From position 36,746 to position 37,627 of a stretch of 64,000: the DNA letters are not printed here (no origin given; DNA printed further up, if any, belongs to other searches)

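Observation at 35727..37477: DUF262 protein without a DUF1524/HNH domain, paired with a small Rx4H HEPN-like protein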

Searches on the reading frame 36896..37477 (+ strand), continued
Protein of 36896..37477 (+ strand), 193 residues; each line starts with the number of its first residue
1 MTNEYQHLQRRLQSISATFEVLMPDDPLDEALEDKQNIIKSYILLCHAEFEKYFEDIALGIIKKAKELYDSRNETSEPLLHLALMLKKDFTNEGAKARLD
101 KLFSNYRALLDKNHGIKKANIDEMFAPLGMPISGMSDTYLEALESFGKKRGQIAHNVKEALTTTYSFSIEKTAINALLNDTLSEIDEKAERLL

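Call 71: search_protein_families(library=padloc, alignment_id=A4, max_evalue=0.01)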
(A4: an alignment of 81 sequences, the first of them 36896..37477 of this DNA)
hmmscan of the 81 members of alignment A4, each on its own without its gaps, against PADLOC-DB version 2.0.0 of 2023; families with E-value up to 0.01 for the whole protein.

A. member 1, window:36896-37477:+ (193 aa): 0 families

B. families by the number of members that match (of 81 scanned): 8 families
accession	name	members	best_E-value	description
PDLC04028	PD-T4-2_B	11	5.4e-05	-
PDLC02953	RT_VII-A2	1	0.00034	-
PDLC01136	RT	1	0.00097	RT (reverse transcriptase)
PDLC02908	Ankyrin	1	0.0014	-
PDLC01803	CARF1--CARF_HEPN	1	0.006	-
PDLC00744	Effector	1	0.0081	Endonuclease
PDLC01032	Csx1/Csm6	1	0.0083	CARF+HEPN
PDLC04842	PDC-S04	1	0.0094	-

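Call 72: search_protein_families(library=pfam, alignment_id=A4, max_evalue=0.001)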
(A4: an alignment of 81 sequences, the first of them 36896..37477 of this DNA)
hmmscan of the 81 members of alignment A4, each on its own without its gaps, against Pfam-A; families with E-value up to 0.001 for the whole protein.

A. member 1, window:36896-37477:+ (193 aa): 1 family
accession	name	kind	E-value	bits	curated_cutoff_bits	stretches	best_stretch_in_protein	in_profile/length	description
PF18735.6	HEPN_RiboL-PSP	-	1.8e-15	57.8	28.4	1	8-170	3-171/191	RiboL-PSP-HEPN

B. families by the number of members that match (of 81 scanned): 3 families
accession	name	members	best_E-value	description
PF18735.6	HEPN_RiboL-PSP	75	3.7e-16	RiboL-PSP-HEPN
PF18737.6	HEPN_MAE_28990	1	1.7e-05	MAE_28990/MAE_18760-like HEPN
PF17755.6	UvrA_DNA-bind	1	0.00091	UvrA DNA-binding domain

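Call 75: search_protein_families(library=pfam, proteins=[L001:9399-10247:-], max_evalue=0.01)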
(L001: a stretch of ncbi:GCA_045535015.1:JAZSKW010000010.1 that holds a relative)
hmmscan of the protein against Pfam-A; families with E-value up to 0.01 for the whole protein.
L001:9399-10247:- (282 aa): 0 families

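Call 86: fold_search(model_id=the predicted structure, library=viral)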
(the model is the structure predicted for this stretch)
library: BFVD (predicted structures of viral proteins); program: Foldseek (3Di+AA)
matches with E <= 10: 207; with E <= 0.001: 0
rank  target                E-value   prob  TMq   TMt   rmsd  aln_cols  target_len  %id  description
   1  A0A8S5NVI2            5.5e-02  1.00  0.57  0.38   6.0       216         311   11  Uncharacterized protein [Siphoviridae sp. ctiPM17]
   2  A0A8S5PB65            1.6e-01  0.93  0.49  0.46   7.0       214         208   14  MAE-28990/MAE-18760-like HEPN domain-containing protein [Phage sp. ctPtC7]
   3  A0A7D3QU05            2.9e-01  0.13  0.18  0.09  23.1       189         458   14  DnaJ chaperone protein [Fadolivirus FV1/VV64]
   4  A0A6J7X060            3.9e-01  0.63  0.38  0.17  11.3       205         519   10  Phage head morphogenesis domain [uncultured Caudovirales phage]
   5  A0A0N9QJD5            5.7e-01  0.20  0.25  0.25  18.3       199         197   13  Uncharacterized protein [Chrysochromulina ericina virus CeV-01B]
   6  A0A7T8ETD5            5.7e-01  0.14  0.24  0.19  17.6       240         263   15  (no name in the UniProt tables at hand)
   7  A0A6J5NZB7            7.6e-01  0.30  0.34  0.19  11.7       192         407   12  Phage head morphogenesis domain [uncultured Caudovirales phage]
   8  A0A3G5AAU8            8.4e-01  0.06  0.15  0.13  22.6       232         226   12  Uncharacterized protein [Hyperionvirus sp.]
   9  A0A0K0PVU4            8.8e-01  0.13  0.26  0.17  18.1       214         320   10  Head morphogenesis protein [Roseobacter phage RDJL Phi 2]
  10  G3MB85                1.1e+00  0.21  0.29  0.17   9.5       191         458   12  Gp15 [Bacillus phage G]
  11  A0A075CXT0            1.1e+00  0.13  0.26  0.22  20.2       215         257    8  Membrane protein EE31 [Elephant endotheliotropic herpesvirus 5]
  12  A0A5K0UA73            1.2e+00  0.07  0.20  0.18  16.2       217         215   12  TLC domain-containing protein [Yasminevirus sp. GU-2018]
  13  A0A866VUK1            1.3e+00  0.12  0.25  0.19  18.1       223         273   10  G protein coupled receptor 3 [Elephant endotheliotropic herpesvirus 1A]
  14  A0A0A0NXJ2            1.4e+00  0.10  0.20  0.19  20.6       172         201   12  (no name in the UniProt tables at hand)
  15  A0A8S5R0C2            1.4e+00  0.05  0.17  0.08  21.3       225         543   12  Minor capsid protein [Siphoviridae sp. ctljn1]
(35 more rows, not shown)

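Call 89: search_protein_representatives(alignment_id=A1)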
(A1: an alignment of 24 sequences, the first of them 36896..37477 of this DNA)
Query: 24 sequences, 194 profile positions. Proteins with E-value up to 0.001 (for the whole library): 1526; up to 1e-10: 1055; up to 1e-30: 36. The best 150 are listed.
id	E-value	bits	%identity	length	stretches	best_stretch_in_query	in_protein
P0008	1.1e-83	295.9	-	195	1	1-193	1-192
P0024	5.4e-73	261.0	-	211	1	1-193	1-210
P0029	2.5e-58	213.2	-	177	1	1-193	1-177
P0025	4.2e-55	202.6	-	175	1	1-152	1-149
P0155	4.7e-52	192.7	-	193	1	1-193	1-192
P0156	8.4e-47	175.5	-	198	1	1-192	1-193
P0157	9.8e-45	168.8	-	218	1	3-193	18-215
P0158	1.7e-41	158.2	-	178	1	1-192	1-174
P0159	1.1e-37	145.9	-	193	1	3-183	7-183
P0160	3.1e-36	141.1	-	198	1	5-183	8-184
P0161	3.6e-36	140.9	-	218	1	2-192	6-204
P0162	1.4e-35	138.9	-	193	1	3-191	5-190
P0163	4.1e-35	137.4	-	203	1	10-178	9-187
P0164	4.9e-35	137.2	-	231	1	1-192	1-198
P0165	1.8e-34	135.3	-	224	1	3-183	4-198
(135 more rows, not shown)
